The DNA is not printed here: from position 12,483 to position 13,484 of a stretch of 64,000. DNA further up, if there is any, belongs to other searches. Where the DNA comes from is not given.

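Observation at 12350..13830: Low-GC three-gene cassette (65-aa protein, 3-TM protein, TARG1/DarG-like macro domain) embedded in the 70% GC defence island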

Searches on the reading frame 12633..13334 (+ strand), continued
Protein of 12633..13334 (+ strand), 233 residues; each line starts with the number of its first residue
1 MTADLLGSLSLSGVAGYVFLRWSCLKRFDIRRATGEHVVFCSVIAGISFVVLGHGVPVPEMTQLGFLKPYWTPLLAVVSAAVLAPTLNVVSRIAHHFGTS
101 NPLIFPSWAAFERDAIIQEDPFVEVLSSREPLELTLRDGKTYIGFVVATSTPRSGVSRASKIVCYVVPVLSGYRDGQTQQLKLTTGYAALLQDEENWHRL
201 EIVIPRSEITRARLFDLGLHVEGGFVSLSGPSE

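Call 47: find_related_loci(query=A4, collection=viral_contigs, flank=6000)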
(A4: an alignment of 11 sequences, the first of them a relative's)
Query A4 (236 aa) in viral_contigs; peptide patterns used: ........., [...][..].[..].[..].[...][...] (x = any residue, [..] = any of these).
150 stretches matched a pattern; 75 encode a relative of the query (tblastn E <= 1e-3); 75 distinct loci.
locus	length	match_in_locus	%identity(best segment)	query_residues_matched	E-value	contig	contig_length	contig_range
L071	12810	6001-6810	28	7-231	1e-26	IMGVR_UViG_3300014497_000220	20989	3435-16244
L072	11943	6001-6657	34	5-219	2e-22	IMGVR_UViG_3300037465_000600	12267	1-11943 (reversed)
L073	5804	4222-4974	25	1-223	2e-15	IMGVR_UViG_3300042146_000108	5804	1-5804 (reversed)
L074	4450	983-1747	23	5-234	4e-15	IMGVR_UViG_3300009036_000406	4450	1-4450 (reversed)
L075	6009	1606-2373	22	5-235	4e-15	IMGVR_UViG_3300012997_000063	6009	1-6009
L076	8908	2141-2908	22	5-235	7e-15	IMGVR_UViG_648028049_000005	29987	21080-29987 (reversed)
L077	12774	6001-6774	23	5-231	1e-14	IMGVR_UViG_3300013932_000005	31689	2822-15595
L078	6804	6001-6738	24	10-230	8e-14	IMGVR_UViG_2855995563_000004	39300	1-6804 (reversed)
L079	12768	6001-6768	24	5-235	1e-13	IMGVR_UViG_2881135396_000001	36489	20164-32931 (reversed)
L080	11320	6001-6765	22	5-234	3e-13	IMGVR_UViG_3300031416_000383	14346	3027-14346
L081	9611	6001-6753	24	1-223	4e-13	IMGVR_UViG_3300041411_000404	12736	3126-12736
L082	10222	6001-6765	24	1-227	5e-13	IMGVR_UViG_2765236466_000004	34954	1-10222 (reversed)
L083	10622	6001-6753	24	1-223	4e-13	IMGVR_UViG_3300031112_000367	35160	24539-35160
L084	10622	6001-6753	24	1-223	4e-13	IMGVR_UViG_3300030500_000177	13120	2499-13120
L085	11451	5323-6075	24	1-223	4e-13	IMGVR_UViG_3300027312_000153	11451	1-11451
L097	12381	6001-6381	28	116-236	2e-11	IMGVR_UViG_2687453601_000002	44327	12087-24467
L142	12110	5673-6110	26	95-232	5e-8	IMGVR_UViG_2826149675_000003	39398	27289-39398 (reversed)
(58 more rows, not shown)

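Call 52: search_dna_similar(query=L077:5986-6780:+, collection=phages, mode=protein, max_evalue=0.00001, max_rows=25)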
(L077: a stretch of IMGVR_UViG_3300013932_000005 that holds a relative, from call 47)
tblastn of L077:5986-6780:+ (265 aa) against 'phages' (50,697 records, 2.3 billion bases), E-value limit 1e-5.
Records with a match: 8; places in all: 8; records where one place covers at least 80% of the query: 6.
Best place of each record, by identity: <60% 8.
By first word of the organism name: Salmonella 4; Klebsiella 2; Cronobacter 2.
By host as written in the record: Klebsiella pneumoniae ST15-OXA48 2; Salmonella enterica subsp. salamae 241/01 II 2; Salmonella enterica subsp. salamae 200/01 II 2; UV-induced Cronobacter sakazakii ES15 2.
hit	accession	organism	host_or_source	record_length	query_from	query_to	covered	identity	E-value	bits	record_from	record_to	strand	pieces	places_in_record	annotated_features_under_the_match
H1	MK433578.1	Klebsiella phage ST15-OXA48phi14.1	Klebsiella pneumoniae ST15-OXA48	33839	1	250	94%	31.9%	1e-31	129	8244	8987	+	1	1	hypothetical protein (x2)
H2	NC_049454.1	Klebsiella phage ST15-OXA48phi14.1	Klebsiella pneumoniae ST15-OXA48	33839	1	250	94%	31.9%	1e-31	129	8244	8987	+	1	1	hypothetical protein (x2)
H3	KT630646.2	Salmonella phage SEN5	Salmonella enterica subsp. salamae ...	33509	1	248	94%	29.5%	5e-25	109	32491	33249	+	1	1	hypothetical protein (x2)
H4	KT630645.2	Salmonella phage SEN4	Salmonella enterica subsp. salamae ...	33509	1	248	94%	29.5%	5e-25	109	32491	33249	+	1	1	hypothetical protein (x2)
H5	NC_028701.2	Salmonella phage SEN5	Salmonella enterica subsp. salamae ...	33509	1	248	94%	29.5%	5e-25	109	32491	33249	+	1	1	hypothetical protein (x2)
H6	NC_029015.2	Salmonella phage SEN4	Salmonella enterica subsp. salamae ...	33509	1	248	94%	29.5%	5e-25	109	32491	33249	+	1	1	hypothetical protein (x2)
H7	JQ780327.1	Cronobacter phage phiES15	UV-induced Cronobacter sakazakii ES15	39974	85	261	67%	24.1%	4e-7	56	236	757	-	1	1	hypothetical protein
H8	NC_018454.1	Cronobacter phage phiES15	UV-induced Cronobacter sakazakii ES15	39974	85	261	67%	24.1%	4e-7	56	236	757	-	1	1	hypothetical protein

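Call 54: get_annotated_region(hit=H1, flank=7000)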
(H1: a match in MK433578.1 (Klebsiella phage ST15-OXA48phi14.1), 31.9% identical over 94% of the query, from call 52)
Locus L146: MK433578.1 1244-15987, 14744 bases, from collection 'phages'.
description: Klebsiella phage ST15-OXA48phi14.1, complete genome.
organism: Klebsiella phage ST15-OXA48phi14.1 (NCBI taxid 2510455)
taxonomy: Viruses; Duplodnaviria; Heunggongvirae; Uroviricota; Caudoviricetes; Peduoviridae; Gegavirus; Gegavirus ST15OXA48phi141
host: Klebsiella pneumoniae ST15-OXA48; source: -; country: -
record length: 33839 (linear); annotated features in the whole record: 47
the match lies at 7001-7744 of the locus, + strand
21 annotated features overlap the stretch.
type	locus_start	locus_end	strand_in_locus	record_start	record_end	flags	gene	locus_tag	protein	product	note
CDS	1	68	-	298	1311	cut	-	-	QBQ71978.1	integrase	-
CDS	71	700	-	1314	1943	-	-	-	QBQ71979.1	repressor protein cI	-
CDS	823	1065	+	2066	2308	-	-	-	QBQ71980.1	Rha family transcriptional regulator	-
CDS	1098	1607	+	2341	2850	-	-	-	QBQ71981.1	regulatory protein CII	-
CDS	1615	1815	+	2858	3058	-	-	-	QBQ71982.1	hypothetical protein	hypothetical protein, DUF2724 domain-containing protein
CDS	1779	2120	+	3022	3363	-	-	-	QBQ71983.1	hypothetical protein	-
CDS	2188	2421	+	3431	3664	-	-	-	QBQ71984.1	hypothetical protein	Hypothetical protein, DUF2732 family protein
CDS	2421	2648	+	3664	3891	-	-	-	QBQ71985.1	TraR/DksA transcriptional regulator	-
CDS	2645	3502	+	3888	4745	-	-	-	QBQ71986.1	DNA adenine methylase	-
CDS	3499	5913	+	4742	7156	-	-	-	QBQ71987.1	replication endonuclease protein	-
CDS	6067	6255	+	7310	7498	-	-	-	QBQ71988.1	hypothetical protein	-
CDS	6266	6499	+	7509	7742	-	-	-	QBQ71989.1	DNA damage inducible protein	DNA damage inducible (DinI)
CDS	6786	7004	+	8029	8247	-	-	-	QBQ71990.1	hypothetical protein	-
CDS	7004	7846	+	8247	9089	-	-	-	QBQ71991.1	hypothetical protein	-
CDS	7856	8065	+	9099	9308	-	-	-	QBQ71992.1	hypothetical protein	-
CDS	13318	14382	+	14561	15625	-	-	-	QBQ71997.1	P2 family major capsid protein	-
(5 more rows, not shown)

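Call 55: get_annotated_region(hit=H3, flank=6000)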
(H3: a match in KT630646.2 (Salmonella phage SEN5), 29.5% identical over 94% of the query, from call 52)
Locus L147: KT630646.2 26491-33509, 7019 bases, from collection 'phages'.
description: Salmonella phage SEN5, complete genome.
organism: Salmonella phage SEN5 (NCBI taxid 1647466)
taxonomy: Viruses; Duplodnaviria; Heunggongvirae; Uroviricota; Caudoviricetes; Peduoviridae; Senquatrovirus; Senquatrovirus SEN4
host: Salmonella enterica subsp. salamae 241/01 II; source: feces; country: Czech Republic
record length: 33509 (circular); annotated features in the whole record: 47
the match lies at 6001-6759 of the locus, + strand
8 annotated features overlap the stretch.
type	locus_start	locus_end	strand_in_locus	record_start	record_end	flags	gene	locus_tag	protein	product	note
CDS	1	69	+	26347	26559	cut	-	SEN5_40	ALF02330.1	hypothetical protein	-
CDS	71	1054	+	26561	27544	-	-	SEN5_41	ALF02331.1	methyl-directed repair DNA adenine methylase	-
CDS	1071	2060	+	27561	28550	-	-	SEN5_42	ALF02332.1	DNA-cytosine methyltransferase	-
CDS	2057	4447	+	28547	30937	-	-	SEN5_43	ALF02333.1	replication protein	-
CDS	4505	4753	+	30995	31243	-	-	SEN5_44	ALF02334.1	hypothetical protein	-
CDS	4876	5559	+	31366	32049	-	-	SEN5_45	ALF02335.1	DNA methylase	-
CDS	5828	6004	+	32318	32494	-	-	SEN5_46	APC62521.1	hypothetical protein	-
CDS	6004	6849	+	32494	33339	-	-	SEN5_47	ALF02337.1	hypothetical protein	-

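Call 56: search_protein_families(library=padloc, proteins=[L077:5986-6780:+, L083:6001-6804:+, L146:7004-7843:+, L147:6004-6846:+, L142:5304-6155:+, L097:5584-6402:+, P0136, P0128, L146:6786-7001:+, L077:5770-5982:+], max_evalue=0.1)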
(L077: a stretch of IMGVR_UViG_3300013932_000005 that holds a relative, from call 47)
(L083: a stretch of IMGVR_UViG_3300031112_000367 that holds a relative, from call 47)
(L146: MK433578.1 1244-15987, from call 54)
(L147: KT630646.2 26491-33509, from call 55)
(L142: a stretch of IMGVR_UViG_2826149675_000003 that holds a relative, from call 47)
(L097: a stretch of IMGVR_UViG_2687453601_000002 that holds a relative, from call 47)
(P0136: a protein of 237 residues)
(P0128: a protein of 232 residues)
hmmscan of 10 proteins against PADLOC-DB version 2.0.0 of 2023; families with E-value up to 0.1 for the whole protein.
L077:5986-6780:+ (265 aa): 0 families

L083:6001-6804:+ (268 aa): 0 families

L146:7004-7843:+ (280 aa): 0 families

L147:6004-6846:+ (281 aa): 0 families

L142:5304-6155:+ (284 aa): 0 families

L097:5584-6402:+ (273 aa): 0 families

P0136 (237 aa): 0 families

P0128 (232 aa): 0 families

L146:6786-7001:+ (72 aa): 0 families

L077:5770-5982:+ (71 aa): 0 families

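Call 57: search_protein_families(library=pfam, proteins=[L077:5986-6780:+, L083:6001-6804:+, L146:7004-7843:+, L147:6004-6846:+, L142:5304-6155:+, L097:5584-6402:+, P0136, P0128, L146:6786-7001:+, L077:5770-5982:+], max_evalue=0.1)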
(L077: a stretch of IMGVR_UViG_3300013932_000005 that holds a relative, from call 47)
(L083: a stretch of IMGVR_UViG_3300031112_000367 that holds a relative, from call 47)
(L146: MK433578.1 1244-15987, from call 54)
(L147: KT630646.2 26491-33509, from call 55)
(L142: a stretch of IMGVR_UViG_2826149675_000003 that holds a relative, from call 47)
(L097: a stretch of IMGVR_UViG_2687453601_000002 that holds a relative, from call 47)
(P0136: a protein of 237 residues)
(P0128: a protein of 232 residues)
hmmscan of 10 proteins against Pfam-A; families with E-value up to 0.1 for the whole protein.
L077:5986-6780:+ (265 aa): 0 families

L083:6001-6804:+ (268 aa): 0 families

L146:7004-7843:+ (280 aa): 2 families
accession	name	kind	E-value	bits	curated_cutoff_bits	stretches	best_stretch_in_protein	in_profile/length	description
PF20990.2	DUF2207_C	-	0.01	16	33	1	23-126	122-201/247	Predicted membrane protein (DUF2207) C-terminal domain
PF06422.18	PDR_CDR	-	0.08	13.3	20.5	0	21-50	35-64/92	CDR ABC transporter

L147:6004-6846:+ (281 aa): 0 families

L142:5304-6155:+ (284 aa): 0 families

L097:5584-6402:+ (273 aa): 0 families

P0136 (237 aa): 1 family
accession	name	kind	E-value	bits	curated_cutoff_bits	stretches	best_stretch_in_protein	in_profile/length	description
PF19865.4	DUF6338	-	7e-05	22.9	26.5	1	3-158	8-165/205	Family of unknown function (DUF6338)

P0128 (232 aa): 2 families
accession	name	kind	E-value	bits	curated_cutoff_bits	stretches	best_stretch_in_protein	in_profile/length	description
PF19865.4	DUF6338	-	0.0049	16.9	26.5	1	5-112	10-122/205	Family of unknown function (DUF6338)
PF20990.2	DUF2207_C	-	0.045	13.9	33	1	37-119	143-210/247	Predicted membrane protein (DUF2207) C-terminal domain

L146:6786-7001:+ (72 aa): 1 family
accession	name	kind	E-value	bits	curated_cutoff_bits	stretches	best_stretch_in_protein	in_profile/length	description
PF08759.17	GT-D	-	0.063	13.5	27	1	14-71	29-88/225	Glycosyltransferase GT-D fold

L077:5770-5982:+ (71 aa): 1 family
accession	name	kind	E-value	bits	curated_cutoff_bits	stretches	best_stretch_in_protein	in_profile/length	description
PF07482.16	DUF1522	-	0.044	14.5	25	1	31-60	27-56/109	Domain of Unknown Function (DUF1522)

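Call 79: search_solved_structures(query=A3, max_evalue=10, show_alignments=2)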
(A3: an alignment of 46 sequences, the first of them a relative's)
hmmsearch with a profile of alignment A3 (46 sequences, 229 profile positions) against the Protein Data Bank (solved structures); distinct sequences matched with E-value up to 10: 9.
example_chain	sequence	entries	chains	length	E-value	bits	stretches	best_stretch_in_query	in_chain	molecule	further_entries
3ayf_A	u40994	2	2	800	0.016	17.8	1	28-93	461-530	Nitric oxide reductase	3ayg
6jie_B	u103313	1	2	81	0.36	13.4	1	126-158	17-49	YaeO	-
9hqp_A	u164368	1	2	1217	1.2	11.7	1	35-100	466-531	Anoctamin-6,Yellow Fluorescent Protein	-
8sun_A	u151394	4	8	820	4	10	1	35-100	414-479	Anoctamin-6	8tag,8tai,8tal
3nmo_A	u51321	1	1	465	5.1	9.7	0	49-104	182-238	H(+)/Cl(-) exchange transporter clcA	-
6p46_A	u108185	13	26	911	6.2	9.4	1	35-100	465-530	Anoctamin-6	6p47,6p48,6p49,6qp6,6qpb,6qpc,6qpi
9o1p_A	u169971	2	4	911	7.7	9.1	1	35-100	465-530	Anoctamin-6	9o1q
9o1o_B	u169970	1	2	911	8.1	9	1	35-100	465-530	Anoctamin-6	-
8b8k_A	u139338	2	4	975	9.1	8.8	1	35-100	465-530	Anoctamin-6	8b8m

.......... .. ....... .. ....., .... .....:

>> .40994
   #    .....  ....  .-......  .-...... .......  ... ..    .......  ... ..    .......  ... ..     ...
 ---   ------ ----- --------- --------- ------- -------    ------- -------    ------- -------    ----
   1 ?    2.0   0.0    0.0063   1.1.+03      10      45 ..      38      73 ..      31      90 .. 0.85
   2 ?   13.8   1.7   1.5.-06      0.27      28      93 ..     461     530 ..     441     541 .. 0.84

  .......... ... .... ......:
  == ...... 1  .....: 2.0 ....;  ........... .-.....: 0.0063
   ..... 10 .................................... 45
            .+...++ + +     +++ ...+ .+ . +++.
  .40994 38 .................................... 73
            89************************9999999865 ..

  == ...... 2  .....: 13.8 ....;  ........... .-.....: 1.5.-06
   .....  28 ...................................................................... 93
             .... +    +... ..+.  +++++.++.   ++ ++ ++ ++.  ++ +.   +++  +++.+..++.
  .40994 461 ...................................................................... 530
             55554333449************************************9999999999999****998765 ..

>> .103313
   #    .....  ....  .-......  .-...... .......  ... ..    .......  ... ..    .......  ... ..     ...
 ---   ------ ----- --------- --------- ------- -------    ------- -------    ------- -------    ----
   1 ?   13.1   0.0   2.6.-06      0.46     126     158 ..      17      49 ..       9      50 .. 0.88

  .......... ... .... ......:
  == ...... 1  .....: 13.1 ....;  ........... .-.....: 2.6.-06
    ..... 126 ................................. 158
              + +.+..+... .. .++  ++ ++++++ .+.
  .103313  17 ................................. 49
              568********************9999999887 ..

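Call 108: search_protein_families(library=pfam, proteins=[L020:5009-7600:-, L024:4717-7128:-, L037:725-3031:-, L046:4756-7839:+, L046:2148-3638:+, L051:1535-3505:+, L051:5477-7834:+, L062:2019-3647:+, L072:6754-9996:+, L072:310-3603:+], max_evalue=0.00001)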
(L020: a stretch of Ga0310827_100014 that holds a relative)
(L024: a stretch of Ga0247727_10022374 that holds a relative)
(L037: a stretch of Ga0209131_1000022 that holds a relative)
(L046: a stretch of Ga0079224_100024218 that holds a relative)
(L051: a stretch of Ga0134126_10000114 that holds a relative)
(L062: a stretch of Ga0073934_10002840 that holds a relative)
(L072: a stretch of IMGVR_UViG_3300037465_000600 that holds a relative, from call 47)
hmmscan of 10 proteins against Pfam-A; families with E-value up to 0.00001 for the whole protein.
L020:5009-7600:- (863 aa): 2 families
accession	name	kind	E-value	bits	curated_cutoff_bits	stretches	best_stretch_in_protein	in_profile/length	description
PF00999.27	Na_H_Exchanger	-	2.1e-51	175.4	26.2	1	285-662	3-369/375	Sodium/hydrogen exchanger, transmembrane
PF02254.24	TrkA_N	-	1e-26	94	23.8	1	710-822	2-114/116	TrkA-N domain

L024:4717-7128:- (803 aa): 2 families
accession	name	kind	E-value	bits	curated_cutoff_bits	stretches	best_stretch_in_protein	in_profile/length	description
PF00488.27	MutS_V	-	5.7e-34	118.2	30.2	1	346-526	1-183/188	MutS domain V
PF01713.27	Smr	-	3.1e-22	78.9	25.7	1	728-802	1-76/77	Smr domain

L037:725-3031:- (768 aa): 4 families
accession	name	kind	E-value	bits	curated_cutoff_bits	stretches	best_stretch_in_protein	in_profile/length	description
PF00270.35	DEAD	-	4.9e-25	88.6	26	1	345-506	1-164/167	DEAD/DEAH box helicase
PF00271.37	Helicase_C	-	2e-21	76.8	23.5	1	542-658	6-108/110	Helicase conserved C-terminal domain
PF19833.4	RecG_dom3_C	-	1.1e-13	51.5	26.8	1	687-747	1-62/87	ATP-dependent DNA helicase RecG, domain 3, C-terminal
PF04851.21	ResIII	-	3.8e-11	43.6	22.5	1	342-501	2-162/164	Type III restriction enzyme, res subunit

L046:4756-7839:+ (1027 aa): 5 families
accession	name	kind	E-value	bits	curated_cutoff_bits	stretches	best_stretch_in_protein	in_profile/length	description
PF11867.13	T1RH-like_C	-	2.2e-113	379.4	26.8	1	694-1022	3-326/329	Type I restriction enzyme HindI endonuclease subunit-like, C-terminal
PF18766.7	SWI2_SNF2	-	1.9e-73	247.2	26.7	1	264-496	1-211/221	SWI2/SNF2 ATPase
PF04313.20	HSDR_N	-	2.1e-34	119.6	25.1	1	13-210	12-197/198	Type I restriction enzyme R protein N terminus (HSDR_N)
PF22679.2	T1R_D3-like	-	3.2e-20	73.6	27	1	605-674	84-155/158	Type I restriction enzyme subunit R domain 3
PF04851.21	ResIII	-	5.1e-18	66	22.5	1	281-440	20-162/164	Type III restriction enzyme, res subunit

L046:2148-3638:+ (496 aa): 1 family
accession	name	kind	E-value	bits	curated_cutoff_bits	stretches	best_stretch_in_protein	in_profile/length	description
PF01420.25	Methylase_S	-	2e-30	106.6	22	2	279-428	1-138/168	Type I restriction modification DNA specificity domain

L051:1535-3505:+ (656 aa): 4 families
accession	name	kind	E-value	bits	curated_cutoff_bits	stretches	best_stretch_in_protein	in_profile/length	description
PF14685.13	PDZ_Tricorn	-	1.6e-25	89.3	25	1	332-421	1-88/88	Tricorn protease PDZ domain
PF14684.11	Tricorn_C1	-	1.5e-17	63.7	24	1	251-307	1-57/59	Tricorn protease C1 domain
PF03572.23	Peptidase_S41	-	9.3e-16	58.3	24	1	451-607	2-165/165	Peptidase family S41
PF17820.7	PDZ_6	-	3.7e-06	27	27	1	371-407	16-52/54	PDZ domain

L051:5477-7834:+ (785 aa): 5 families
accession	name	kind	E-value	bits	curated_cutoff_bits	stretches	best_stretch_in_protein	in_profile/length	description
PF00122.25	E1-E2_ATPase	-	1.5e-59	201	28.1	1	270-450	2-179/181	E1-E2 ATPase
PF00702.32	Hydrolase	-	2.3e-32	113.4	26.4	1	468-685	1-191/191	haloacid dehalogenase-like hydrolase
PF19335.5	HMBD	-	7.2e-14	51.9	23.6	1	85-111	2-28/28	Heavy metal binding domain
PF04945.19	YHS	-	7.1e-13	48.8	30.3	1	14-58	2-45/47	YHS domain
PF08282.18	Hydrolase_3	-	4.4e-08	33.6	20.9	0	658-715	196-253/255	haloacid dehalogenase-like hydrolase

L062:2019-3647:+ (542 aa): 4 families
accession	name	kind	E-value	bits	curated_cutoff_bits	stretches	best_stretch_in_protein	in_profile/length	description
PF00990.26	GGDEF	-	1.7e-45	155.1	23.8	1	372-526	1-161/161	Diguanylate cyclase, GGDEF domain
PF01590.32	GAF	-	1.8e-14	54.9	22.4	1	223-359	1-133/133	GAF domain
PF13492.12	GAF_3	-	7.8e-10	39.7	27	1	226-360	4-128/129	GAF domain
PF13185.12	GAF_2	-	1.1e-09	39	28.6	1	222-359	2-135/136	GAF domain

L072:6754-9996:+ (1080 aa): 2 families
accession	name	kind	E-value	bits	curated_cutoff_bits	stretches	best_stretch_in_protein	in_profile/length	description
PF02384.22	N6_Mtase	-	2.3e-10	40.7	20.4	1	342-437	4-95/311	N-6 DNA Methylase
PF07669.17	Eco57I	-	2.1e-08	34.9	25.3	1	420-674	1-148/171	Eco57I restriction-modification methylase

L072:310-3603:+ (1097 aa): 2 families
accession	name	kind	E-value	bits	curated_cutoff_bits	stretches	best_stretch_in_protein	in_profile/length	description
PF13550.12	Phage-tail_3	-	1.2e-22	81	23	1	556-723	2-161/164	Putative phage tail protein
PF23666.2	Rcc01698_C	-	7.7e-13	49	27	1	848-910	30-98/98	Rcc01698-like, C-terminal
